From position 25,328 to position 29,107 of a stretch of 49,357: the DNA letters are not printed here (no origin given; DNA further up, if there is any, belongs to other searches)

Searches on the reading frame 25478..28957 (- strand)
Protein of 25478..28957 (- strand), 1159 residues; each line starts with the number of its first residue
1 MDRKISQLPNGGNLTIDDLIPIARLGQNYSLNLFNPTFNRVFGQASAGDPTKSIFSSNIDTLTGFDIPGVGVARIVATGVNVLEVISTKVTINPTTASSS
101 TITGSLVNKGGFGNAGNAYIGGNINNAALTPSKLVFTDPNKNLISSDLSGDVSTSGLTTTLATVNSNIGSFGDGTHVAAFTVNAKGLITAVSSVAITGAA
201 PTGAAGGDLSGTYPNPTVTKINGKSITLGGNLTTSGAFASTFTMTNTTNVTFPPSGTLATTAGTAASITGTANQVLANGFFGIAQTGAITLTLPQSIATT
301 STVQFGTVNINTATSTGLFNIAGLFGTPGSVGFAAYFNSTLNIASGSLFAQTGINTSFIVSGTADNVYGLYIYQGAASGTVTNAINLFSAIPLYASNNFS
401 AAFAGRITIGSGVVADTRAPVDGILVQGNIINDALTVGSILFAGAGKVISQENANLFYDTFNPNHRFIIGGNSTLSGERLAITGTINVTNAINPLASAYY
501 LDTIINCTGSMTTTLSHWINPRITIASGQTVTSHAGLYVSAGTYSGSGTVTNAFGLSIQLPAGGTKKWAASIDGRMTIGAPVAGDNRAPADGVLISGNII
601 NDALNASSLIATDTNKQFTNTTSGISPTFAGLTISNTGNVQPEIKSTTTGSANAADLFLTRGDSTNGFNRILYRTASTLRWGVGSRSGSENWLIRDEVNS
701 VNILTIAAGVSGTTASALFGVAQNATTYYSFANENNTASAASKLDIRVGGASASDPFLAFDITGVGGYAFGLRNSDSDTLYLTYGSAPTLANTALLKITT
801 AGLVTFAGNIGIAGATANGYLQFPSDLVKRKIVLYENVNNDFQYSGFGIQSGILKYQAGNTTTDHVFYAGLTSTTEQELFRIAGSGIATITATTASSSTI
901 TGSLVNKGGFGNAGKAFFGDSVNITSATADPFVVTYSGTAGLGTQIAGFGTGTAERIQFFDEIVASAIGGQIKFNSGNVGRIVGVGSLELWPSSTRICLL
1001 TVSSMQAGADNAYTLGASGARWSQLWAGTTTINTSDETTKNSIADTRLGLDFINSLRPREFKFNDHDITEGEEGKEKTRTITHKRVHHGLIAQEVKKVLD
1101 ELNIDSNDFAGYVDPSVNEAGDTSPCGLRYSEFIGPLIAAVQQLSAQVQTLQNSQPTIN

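Call 14: search_protein_families(library=pfam, proteins=[window:25478-28957:-], max_evalue=0.01)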
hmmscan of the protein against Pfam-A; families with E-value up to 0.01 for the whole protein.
window:25478-28957:- (1159 aa): 1 family
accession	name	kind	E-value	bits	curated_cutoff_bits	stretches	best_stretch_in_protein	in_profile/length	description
PF13884.11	Peptidase_S74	-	1.4e-09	38.5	22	1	1035-1102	1-56/58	Chaperone of endosialidase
